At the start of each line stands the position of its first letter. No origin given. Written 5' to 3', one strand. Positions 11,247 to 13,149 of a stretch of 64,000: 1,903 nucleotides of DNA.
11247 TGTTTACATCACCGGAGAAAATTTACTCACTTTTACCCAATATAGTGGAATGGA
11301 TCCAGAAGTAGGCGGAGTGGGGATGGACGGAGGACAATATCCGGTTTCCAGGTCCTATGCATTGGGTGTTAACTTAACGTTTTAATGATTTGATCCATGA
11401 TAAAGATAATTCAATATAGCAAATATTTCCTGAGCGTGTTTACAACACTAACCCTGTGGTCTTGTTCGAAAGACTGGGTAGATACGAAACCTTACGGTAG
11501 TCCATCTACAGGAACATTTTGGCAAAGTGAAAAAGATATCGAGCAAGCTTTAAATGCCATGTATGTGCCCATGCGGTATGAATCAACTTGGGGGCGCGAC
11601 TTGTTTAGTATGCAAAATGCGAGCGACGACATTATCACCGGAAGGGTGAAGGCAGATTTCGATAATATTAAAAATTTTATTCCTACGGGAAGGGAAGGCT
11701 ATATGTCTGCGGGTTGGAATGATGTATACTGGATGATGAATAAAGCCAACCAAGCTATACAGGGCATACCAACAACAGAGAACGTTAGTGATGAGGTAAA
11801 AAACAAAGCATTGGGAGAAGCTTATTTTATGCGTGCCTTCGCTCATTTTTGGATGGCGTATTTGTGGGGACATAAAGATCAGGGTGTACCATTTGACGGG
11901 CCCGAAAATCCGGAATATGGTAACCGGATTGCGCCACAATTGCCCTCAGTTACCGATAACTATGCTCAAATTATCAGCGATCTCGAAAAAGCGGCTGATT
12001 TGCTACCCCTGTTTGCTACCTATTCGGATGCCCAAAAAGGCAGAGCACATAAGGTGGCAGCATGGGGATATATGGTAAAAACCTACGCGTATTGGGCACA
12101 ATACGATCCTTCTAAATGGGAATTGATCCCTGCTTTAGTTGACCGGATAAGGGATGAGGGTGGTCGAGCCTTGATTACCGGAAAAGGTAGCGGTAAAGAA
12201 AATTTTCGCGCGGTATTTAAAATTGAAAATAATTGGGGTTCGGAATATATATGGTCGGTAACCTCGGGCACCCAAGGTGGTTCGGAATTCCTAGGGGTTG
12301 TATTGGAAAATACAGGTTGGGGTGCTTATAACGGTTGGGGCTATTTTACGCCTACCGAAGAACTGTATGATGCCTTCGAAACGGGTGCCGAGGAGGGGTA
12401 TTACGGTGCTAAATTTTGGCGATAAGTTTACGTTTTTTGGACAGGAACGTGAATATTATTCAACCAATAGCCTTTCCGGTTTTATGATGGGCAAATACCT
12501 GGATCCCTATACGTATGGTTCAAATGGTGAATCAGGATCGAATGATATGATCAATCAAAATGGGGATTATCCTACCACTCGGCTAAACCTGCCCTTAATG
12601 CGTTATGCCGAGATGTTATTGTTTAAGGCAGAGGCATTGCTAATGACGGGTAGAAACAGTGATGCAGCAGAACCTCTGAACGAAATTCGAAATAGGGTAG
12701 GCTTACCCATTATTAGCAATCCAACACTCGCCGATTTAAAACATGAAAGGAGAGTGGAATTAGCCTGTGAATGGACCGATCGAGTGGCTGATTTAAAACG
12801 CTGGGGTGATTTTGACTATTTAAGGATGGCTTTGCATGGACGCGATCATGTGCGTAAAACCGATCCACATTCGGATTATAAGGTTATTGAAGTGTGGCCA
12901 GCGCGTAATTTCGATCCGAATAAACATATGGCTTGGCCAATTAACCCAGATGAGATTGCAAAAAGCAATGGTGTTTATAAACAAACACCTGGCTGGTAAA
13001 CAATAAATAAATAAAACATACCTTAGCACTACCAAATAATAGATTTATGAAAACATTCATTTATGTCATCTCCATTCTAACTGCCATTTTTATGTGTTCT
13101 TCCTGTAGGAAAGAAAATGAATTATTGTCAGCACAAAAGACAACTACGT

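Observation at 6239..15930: SusC/SusD-type locus whose cargo enzymes are PLC-type phosphodiesterases and an alkaline phosphatase, not glycoside hydrolases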

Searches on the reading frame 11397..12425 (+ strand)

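Call 4: search_protein_families(library=pfam, proteins=[window:11397-12425:+], max_evalue=0.01)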
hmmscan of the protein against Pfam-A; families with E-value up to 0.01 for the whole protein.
window:11397-12425:+ (342 aa): 1 family
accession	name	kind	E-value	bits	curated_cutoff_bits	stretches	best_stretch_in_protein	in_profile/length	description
PF14322.12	SusD-like_3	-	3.6e-19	70.2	27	1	26-230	1-190/191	Starch-binding associating with outer membrane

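Call 5: search_protein_families(library=ncbifam, proteins=[window:11397-12425:+], max_evalue=0.01)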
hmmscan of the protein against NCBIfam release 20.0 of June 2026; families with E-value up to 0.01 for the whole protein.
window:11397-12425:+ (342 aa): 2 families
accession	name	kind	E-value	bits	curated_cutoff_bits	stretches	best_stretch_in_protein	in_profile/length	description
NF033072.0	NanU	exception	1.8e-07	30.6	425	1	9-160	6-156/521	SusD family outer membrane lipoprotein NanU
NF033071.0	SusD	exception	0.00045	18.5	725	1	63-279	73-283/558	starch-binding outer membrane lipoprotein SusD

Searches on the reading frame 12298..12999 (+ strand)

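Call 4: search_protein_families(library=pfam, proteins=[window:12298-12999:+], max_evalue=0.01)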
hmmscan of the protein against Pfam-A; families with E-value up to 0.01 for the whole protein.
window:12298-12999:+ (233 aa): 1 family
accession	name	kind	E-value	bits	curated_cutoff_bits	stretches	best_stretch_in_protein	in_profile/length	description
PF07980.17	SusD_RagB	-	2.7e-29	103.2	23.1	1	54-233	108-297/297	SusD family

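Call 5: search_protein_families(library=ncbifam, proteins=[window:12298-12999:+], max_evalue=0.01)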
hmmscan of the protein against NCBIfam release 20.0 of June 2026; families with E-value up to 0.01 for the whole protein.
window:12298-12999:+ (233 aa): 1 family
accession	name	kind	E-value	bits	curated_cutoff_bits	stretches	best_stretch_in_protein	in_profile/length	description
NF033071.0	SusD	exception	1.3e-07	30.2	725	1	82-173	425-514/558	starch-binding outer membrane lipoprotein SusD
